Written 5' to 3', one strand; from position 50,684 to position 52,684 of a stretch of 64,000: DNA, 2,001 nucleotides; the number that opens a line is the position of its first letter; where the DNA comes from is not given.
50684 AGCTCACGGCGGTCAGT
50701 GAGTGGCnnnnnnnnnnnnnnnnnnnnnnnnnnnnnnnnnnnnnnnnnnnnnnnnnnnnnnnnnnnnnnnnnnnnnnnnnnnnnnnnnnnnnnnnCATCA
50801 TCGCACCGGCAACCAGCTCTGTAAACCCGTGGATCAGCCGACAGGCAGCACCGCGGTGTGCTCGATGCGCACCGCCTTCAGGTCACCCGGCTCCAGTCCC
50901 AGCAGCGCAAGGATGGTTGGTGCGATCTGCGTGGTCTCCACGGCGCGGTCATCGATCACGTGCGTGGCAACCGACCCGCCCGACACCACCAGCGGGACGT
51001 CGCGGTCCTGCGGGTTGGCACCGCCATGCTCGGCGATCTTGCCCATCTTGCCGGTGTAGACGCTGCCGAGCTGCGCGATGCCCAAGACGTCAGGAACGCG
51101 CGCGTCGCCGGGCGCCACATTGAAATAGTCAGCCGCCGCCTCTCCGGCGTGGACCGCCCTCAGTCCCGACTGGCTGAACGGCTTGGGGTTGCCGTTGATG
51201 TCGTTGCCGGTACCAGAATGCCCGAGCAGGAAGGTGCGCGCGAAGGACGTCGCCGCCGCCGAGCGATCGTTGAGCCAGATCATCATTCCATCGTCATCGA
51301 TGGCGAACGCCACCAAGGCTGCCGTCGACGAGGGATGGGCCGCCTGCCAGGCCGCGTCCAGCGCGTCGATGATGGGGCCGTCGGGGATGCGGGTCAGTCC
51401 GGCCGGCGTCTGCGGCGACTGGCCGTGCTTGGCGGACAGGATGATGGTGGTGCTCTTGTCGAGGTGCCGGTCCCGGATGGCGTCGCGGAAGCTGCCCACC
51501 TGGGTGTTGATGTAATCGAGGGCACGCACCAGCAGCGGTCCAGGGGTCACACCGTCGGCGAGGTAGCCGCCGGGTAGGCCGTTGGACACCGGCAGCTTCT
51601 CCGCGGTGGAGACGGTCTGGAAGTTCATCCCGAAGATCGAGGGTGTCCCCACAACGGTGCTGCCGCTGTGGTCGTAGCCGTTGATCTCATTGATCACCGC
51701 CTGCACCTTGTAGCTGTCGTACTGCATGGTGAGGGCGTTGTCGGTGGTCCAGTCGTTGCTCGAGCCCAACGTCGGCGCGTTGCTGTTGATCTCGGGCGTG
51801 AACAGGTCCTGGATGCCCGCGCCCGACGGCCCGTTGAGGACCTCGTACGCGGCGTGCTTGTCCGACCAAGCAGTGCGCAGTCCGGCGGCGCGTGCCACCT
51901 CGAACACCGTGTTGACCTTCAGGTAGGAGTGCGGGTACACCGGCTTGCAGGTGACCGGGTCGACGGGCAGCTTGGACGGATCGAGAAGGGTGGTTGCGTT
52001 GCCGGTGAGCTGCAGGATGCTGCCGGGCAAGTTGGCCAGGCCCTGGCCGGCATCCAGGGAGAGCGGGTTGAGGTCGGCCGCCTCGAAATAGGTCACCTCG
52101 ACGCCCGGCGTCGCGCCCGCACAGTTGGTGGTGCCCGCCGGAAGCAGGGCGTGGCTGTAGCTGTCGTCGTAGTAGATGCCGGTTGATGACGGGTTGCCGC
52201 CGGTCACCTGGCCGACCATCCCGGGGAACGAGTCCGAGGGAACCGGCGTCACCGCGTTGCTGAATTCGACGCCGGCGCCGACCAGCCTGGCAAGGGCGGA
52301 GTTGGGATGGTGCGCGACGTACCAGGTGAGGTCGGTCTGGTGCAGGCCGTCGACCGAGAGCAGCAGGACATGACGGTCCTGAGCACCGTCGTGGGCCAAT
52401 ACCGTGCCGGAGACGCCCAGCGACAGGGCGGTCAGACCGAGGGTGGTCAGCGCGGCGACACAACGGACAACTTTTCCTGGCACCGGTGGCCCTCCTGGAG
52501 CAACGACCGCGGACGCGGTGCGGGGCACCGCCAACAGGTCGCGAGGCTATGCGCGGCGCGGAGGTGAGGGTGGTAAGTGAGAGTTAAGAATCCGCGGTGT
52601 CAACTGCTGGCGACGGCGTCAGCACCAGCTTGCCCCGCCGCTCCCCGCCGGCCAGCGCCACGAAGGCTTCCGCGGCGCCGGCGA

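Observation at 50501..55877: dcw cluster split: metF, an MDR oxidoreductase and a secreted phosphodiesterase inserted between ftsQ and ftsA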

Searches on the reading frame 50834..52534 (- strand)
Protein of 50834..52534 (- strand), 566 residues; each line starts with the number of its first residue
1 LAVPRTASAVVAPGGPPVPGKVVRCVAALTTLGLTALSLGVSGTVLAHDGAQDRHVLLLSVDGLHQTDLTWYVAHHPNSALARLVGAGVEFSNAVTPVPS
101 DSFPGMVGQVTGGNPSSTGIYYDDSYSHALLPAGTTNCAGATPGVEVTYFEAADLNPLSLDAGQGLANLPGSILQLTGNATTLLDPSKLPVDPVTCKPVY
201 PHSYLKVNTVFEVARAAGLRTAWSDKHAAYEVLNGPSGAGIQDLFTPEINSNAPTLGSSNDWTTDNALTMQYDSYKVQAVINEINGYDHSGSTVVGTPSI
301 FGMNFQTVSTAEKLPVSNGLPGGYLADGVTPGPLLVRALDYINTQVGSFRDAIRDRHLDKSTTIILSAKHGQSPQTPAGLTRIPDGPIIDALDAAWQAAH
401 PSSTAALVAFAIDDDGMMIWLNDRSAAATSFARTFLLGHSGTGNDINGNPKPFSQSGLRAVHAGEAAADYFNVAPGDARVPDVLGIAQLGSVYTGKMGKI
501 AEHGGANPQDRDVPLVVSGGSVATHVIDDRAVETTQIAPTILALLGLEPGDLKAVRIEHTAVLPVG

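Call 4: search_protein_families(library=pfam, proteins=[window:50834-52534:-], max_evalue=0.001)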
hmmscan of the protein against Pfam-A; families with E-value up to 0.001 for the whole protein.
window:50834-52534:- (566 aa): 2 families
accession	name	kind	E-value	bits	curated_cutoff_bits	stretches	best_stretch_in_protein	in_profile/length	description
PF01663.27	Phosphodiest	-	2e-14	54.4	23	1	56-126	1-68/342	Type I phosphodiesterase / nucleotide pyrophosphatase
PF00884.28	Sulfatase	-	7e-06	26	25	0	337-546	208-300/301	Sulfatase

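Call 6: search_protein_families(library=ncbifam, proteins=[window:50834-52534:-], max_evalue=0.001)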
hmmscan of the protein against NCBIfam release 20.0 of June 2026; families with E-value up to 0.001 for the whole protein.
window:50834-52534:- (566 aa): 1 family
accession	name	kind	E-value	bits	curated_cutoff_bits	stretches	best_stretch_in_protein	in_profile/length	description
NF042991.1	alk_phos_PafA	equivalog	0.00011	20.8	650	0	481-548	475-539/554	alkaline phosphatase PafA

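Call 9: find_encoding_contigs(protein=window:50837-52534:-, flank=10000, max_places=6)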
Protein window:50837-52534:- (566 aa): no gene with exactly this product is on record in the collection.

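Call 62: find_homologous_proteins(query=window:50837-52483:-, max_evalue=1e-10)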
Query window:50837-52483:- (549 aa): 7026 proteins with E <= 1e-10 among 8000 candidates; the best 120 are listed.
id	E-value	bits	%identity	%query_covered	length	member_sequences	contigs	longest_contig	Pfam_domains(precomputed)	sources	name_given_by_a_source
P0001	0.0e+0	1224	100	100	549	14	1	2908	PF01663.28,PF00884.29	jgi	-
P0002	5.4e-283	958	80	94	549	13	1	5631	PF01663.28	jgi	jgi:hypothetical protein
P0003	7.8e-283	957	78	100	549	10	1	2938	PF01663.28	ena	-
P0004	4.6e-281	951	78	100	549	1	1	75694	PF01663.28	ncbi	-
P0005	5.1e-281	951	79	94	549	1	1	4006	PF01663.28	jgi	jgi:hypothetical protein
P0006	6.8e-281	951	77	100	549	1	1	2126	PF01663.28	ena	-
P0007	1.1e-280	950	79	94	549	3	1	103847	PF01663.28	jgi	jgi:hypothetical protein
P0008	3.6e-280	948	79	94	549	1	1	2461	PF01663.28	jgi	jgi:Type I phosphodiesterase / nucleotide pyrophosphatase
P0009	3.3e-274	929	75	99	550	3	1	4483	PF01663.28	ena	-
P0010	9.8e-274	927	75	98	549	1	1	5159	PF01663.28,PF00884.29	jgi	jgi:hypothetical protein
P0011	1.3e-273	927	74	99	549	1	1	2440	PF01663.28,PF00884.29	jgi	jgi:hypothetical protein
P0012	2.5e-273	926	74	99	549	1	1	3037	PF01663.28,PF00884.29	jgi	jgi:hypothetical protein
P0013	3.7e-272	922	77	96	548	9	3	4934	PF01663.28,PF00884.29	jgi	jgi:hypothetical protein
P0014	4.1e-272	922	77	96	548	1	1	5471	PF01663.28,PF00884.29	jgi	jgi:hypothetical protein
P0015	8.9e-271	917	76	99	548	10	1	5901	PF01663.28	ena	-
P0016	3.9e-270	915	74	99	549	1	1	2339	PF01663.28,PF00884.29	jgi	jgi:hypothetical protein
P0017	3.1e-269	912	78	93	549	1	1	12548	PF01663.28,PF00884.29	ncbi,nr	ncbi:MAG TPA: alkaline phosphatase family protein [Candidatus Dormibacteraeota bacterium]|nr:alkalin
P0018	3.0e-268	909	77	93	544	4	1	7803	PF01663.28,PF00884.29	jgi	jgi:hypothetical protein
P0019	3.7e-268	909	75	99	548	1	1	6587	PF01663.28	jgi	jgi:hypothetical protein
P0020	3.7e-268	909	76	97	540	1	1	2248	PF01663.28,PF00884.29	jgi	jgi:hypothetical protein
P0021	9.9e-268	907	75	97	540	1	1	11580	PF01663.28,PF00884.29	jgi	jgi:hypothetical protein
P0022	1.2e-267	907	75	99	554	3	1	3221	PF01663.28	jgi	jgi:hypothetical protein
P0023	1.4e-267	907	76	98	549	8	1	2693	PF01663.28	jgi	jgi:hypothetical protein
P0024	1.4e-267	907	77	93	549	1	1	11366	PF01663.28,PF00884.29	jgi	jgi:hypothetical protein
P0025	5.3e-267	905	73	99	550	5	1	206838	PF01663.28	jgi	-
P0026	9.5e-267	904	74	100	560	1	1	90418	PF01663.28,PF00884.29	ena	-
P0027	1.0e-266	904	78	94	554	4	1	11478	PF01663.28,PF00884.29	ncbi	-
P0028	1.1e-266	904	75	98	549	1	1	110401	PF01663.28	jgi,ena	jgi:hypothetical protein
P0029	1.5e-266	903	74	99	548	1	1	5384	PF01663.28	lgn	-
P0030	1.8e-266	903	75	95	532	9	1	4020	PF01663.28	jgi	-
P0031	2.5e-266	903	74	100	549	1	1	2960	PF01663.28,PF00884.29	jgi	jgi:hypothetical protein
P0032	3.7e-266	902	74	99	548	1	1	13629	PF01663.28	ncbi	-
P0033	6.5e-266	901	75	98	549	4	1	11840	PF01663.28,PF00884.29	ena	-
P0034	9.4e-266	901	73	99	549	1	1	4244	PF01663.28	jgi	jgi:hypothetical protein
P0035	2.6e-265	899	75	98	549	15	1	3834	PF01663.28,PF00884.29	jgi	jgi:hypothetical protein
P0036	5.7e-265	898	74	99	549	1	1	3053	PF01663.28,PF00884.29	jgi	jgi:type I phosphodiesterase/nucleotide pyrophosphatase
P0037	6.3e-265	898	77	93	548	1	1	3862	PF01663.28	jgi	jgi:hypothetical protein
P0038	9.1e-265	898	73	99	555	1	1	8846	PF01663.28,PF00884.29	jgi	-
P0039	1.1e-264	897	77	93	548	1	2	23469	PF01663.28,PF00884.29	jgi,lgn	jgi:hypothetical protein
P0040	1.1e-264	897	75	96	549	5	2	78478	PF01663.28,PF00884.29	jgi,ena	-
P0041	1.2e-264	897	77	93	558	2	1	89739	PF01663.28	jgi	jgi:Type I phosphodiesterase / nucleotide pyrophosphatase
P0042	1.2e-264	897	76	94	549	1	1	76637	PF01663.28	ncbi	-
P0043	1.8e-264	897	75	98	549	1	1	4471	PF01663.28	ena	-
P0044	2.1e-264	896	76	95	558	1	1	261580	PF01663.28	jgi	jgi:hypothetical protein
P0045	3.3e-264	896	73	99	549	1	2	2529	PF01663.28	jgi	-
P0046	3.9e-264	895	74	99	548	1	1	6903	PF01663.28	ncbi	-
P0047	4.6e-264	895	73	99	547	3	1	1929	PF01663.28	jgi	jgi:hypothetical protein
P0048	5.3e-264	895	78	94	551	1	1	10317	PF01663.28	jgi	jgi:Type I phosphodiesterase / nucleotide pyrophosphatase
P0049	7.4e-264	895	73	98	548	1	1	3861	PF01663.28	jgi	jgi:type I phosphodiesterase/nucleotide pyrophosphatase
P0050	8.4e-264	894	74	98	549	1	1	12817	PF01663.28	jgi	jgi:hypothetical protein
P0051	1.2e-263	894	73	99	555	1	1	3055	PF01663.28,PF00884.29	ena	-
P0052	1.3e-263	894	74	99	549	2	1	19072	PF01663.28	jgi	jgi:hypothetical protein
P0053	3.9e-263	892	75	99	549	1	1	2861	PF01663.28,PF00884.29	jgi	jgi:Type I phosphodiesterase / nucleotide pyrophosphatase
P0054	5.2e-263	892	73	99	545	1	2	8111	PF01663.28,PF00884.29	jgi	jgi:hypothetical protein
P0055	7.0e-263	891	77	94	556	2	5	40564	PF01663.28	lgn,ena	-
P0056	7.9e-263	891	73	100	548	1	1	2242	PF01663.28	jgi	jgi:hypothetical protein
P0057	8.8e-263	891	77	93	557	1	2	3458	PF01663.28,PF00884.29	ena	-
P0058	9.4e-263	891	77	93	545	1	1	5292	PF01663.28,PF00884.29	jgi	jgi:Type I phosphodiesterase / nucleotide pyrophosphatase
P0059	1.4e-262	890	73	99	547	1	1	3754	PF01663.28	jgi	jgi:hypothetical protein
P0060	1.7e-262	890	73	100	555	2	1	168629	PF01663.28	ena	-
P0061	2.6e-262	889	75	94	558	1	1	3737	PF01663.28,PF00884.29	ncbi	-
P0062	2.8e-262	889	74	94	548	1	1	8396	PF01663.28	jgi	jgi:hypothetical protein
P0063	3.4e-262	889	76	94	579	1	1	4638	PF01663.28,PF00884.29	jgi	jgi:hypothetical protein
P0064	3.9e-262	889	72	99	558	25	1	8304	PF01663.28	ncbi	-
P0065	4.7e-262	889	73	99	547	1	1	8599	PF01663.28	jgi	jgi:hypothetical protein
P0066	5.2e-262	888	73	99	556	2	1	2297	PF01663.28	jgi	jgi:hypothetical protein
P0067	8.0e-262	888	75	94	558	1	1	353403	PF01663.28,PF00884.29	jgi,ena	-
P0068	1.2e-261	887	77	94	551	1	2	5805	PF01663.28,PF00884.29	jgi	jgi:hypothetical protein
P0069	1.4e-261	887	73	100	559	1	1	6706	PF01663.28,PF00884.29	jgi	jgi:hypothetical protein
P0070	1.4e-261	887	75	95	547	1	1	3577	PF01663.28,PF00884.29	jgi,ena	-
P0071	1.4e-261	887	76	93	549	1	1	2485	PF01663.28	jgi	jgi:hypothetical protein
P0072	1.4e-261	887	74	99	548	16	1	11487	PF01663.28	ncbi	-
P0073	2.0e-261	886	73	99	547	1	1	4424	PF01663.28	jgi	jgi:hypothetical protein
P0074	2.6e-261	886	75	94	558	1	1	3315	PF01663.28,PF00884.29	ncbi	-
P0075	3.5e-261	886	73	99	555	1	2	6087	PF01663.28,PF00884.29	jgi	jgi:hypothetical protein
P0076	3.6e-261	886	75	95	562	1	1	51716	PF01663.28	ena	-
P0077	3.9e-261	886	74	94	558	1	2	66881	PF01663.28,PF00884.29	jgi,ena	-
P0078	6.0e-261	885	74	95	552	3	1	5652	PF01663.28,PF00884.29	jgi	jgi:hypothetical protein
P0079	6.3e-261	885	72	100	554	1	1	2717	PF01663.28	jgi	jgi:hypothetical protein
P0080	6.9e-261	885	72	100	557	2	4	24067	PF01663.28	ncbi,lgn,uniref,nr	ncbi:alkaline phosphatase family protein [Candidatus Nephthysia bennettiae]|uniref:Alkaline phosphat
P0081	8.3e-261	884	76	95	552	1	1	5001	PF01663.28,PF00884.29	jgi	jgi:hypothetical protein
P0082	9.1e-261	884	74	99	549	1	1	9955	PF01663.28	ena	-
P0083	1.1e-260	884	76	95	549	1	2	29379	PF01663.28,PF00884.29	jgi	jgi:Type I phosphodiesterase / nucleotide pyrophosphatase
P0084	1.2e-260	884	76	93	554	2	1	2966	PF01663.28,PF00884.29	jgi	jgi:hypothetical protein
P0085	1.3e-260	884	72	100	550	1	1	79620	PF01663.28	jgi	jgi:hypothetical protein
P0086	1.3e-260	884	74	98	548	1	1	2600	PF01663.28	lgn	-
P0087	1.5e-260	884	73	99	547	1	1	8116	PF01663.28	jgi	jgi:hypothetical protein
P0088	1.7e-260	883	74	96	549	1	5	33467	PF01663.28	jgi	jgi:hypothetical protein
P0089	1.8e-260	883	75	94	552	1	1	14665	PF01663.28,PF00884.29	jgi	jgi:Type I phosphodiesterase / nucleotide pyrophosphatase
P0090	1.9e-260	883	73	97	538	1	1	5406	PF01663.28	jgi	jgi:hypothetical protein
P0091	2.1e-260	883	73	99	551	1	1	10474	PF01663.28,PF00884.29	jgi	jgi:hypothetical protein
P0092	2.6e-260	883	73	99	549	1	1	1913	PF01663.28,PF00884.29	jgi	jgi:hypothetical protein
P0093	2.8e-260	883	73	99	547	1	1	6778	PF01663.28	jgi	jgi:hypothetical protein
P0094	3.6e-260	882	76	95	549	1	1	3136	PF01663.28,PF00884.29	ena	-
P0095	5.5e-260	882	77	94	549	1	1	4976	PF01663.28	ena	-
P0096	6.2e-260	882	73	99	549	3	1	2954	PF01663.28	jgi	jgi:hypothetical protein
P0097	6.6e-260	881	75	93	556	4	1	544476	PF01663.28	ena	-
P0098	9.5e-260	881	74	96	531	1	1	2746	PF01663.28,PF00884.29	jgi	jgi:hypothetical protein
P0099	1.2e-259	881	74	97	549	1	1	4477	PF01663.28,PF00884.29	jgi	jgi:hypothetical protein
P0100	1.6e-259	880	73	98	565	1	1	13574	PF01663.28,PF00884.29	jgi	jgi:hypothetical protein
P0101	2.3e-259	880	72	100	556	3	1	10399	PF01663.28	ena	-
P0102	2.4e-259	880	72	99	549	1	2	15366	PF01663.28,PF00884.29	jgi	jgi:hypothetical protein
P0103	2.5e-259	880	76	93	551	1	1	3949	PF01663.28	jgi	jgi:hypothetical protein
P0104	2.6e-259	880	75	95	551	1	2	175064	PF01663.28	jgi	jgi:hypothetical protein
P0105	4.4e-259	879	75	93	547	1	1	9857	PF01663.28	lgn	-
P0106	4.7e-259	879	75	97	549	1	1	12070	PF01663.28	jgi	jgi:Type I phosphodiesterase / nucleotide pyrophosphatase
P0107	4.8e-259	879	71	100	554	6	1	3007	PF01663.28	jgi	jgi:hypothetical protein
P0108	5.5e-259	878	75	93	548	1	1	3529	PF01663.28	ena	-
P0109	5.6e-259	878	71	100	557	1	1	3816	PF01663.28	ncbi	-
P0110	6.7e-259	878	75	93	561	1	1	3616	PF01663.28,PF00884.29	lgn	-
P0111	6.8e-259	878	76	93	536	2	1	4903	PF01663.28,PF00884.29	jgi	jgi:hypothetical protein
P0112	7.1e-259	878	75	93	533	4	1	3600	PF01663.28,PF00884.29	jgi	jgi:hypothetical protein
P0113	7.4e-259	878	72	99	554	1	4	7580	PF01663.28,PF00884.29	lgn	-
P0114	1.0e-258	878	75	97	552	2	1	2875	PF01663.28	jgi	jgi:hypothetical protein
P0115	1.3e-258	877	72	100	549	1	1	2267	PF01663.28,PF00884.29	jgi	jgi:hypothetical protein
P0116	2.9e-258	876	73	94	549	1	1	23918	PF01663.28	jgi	jgi:hypothetical protein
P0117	2.9e-258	876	76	94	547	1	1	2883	PF01663.28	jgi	jgi:Type I phosphodiesterase / nucleotide pyrophosphatase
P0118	3.2e-258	876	76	93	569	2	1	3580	PF01663.28,PF00884.29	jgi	jgi:hypothetical protein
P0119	3.3e-258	876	75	93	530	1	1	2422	PF01663.28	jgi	jgi:hypothetical protein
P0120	3.4e-258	876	76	93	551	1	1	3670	PF01663.28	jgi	jgi:hypothetical protein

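Call 63: find_encoding_contigs(protein=P0025, flank=6000, max_places=2)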
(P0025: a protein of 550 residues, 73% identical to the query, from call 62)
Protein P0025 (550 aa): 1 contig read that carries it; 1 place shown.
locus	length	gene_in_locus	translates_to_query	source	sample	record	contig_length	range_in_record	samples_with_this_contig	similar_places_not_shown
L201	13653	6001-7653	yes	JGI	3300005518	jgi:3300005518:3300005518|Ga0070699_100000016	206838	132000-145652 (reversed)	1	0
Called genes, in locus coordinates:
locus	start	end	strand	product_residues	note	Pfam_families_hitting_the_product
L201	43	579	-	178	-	PF00694:Aconitase_C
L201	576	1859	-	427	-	PF00330:Aconitase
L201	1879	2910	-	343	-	PF00180:Iso_dh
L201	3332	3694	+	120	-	-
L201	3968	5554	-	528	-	PF00501:AMP-binding, PF13193:AMP-binding_C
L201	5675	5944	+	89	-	PF04134:DCC1-like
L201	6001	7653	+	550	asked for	PF01663:Phosphodiest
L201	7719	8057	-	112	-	-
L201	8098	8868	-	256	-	PF00005:ABC_tran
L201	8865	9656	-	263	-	PF00005:ABC_tran, PF13304:AAA_21 (faint), PF12399:BCA_ABC_TP_C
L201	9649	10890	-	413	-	PF02653:BPD_transp_2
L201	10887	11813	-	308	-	PF02653:BPD_transp_2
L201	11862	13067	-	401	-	PF13458:Peripla_BP_6, PF01094:ANF_receptor, PF13433:Peripla_BP_5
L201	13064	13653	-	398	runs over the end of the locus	PF00266:Aminotran_5, PF01041:DegT_DnrJ_EryC1, PF22580:KYNU_C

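Call 64: find_encoding_contigs(protein=P0004, flank=6000, max_places=2)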
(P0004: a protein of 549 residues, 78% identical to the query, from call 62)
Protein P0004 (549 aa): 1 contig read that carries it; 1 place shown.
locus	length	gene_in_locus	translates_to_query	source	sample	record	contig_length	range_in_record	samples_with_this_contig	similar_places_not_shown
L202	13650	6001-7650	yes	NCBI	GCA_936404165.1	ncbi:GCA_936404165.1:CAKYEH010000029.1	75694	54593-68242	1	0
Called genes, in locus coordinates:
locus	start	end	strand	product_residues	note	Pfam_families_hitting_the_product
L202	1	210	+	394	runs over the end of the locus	PF01820:Dala_Dala_lig_N, PF02786:CPSase_L_D2 (faint), PF07478:Dala_Dala_lig_C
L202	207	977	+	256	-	PF00561:Abhydrolase_1, PF12146:Hydrolase_4, PF12697:Abhydrolase_6, PF00561:Abhydrolase_1 (weak)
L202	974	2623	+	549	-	PF08245:Mur_ligase_M, PF02875:Mur_ligase_C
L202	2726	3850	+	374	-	PF08478:POTRA_1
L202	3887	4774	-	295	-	PF02219:MTHFR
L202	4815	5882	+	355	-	PF08240:ADH_N, PF00107:ADH_zinc_N, PF13602:ADH_zinc_N_2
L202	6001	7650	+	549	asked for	PF01663:Phosphodiest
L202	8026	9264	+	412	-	PF11104:PilM_2 (faint), PF02491:SHS2_FTSA, PF06277:EutA (weak), PF06723:MreB_Mbl, PF14450:FtsA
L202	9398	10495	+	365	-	PF00091:Tubulin, PF12327:FtsZ_C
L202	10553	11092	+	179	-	PF22811:Zn_ribbon_NrdR, PF03477:ATP-cone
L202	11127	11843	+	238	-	PF01168:Ala_racemase_N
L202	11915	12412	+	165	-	PF01252:Peptidase_A8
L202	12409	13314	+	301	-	PF01479:S4, PF00849:PseudoU_synth_2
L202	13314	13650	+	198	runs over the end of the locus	PF00625:Guanylate_kin, PF13238:AAA_18 (weak)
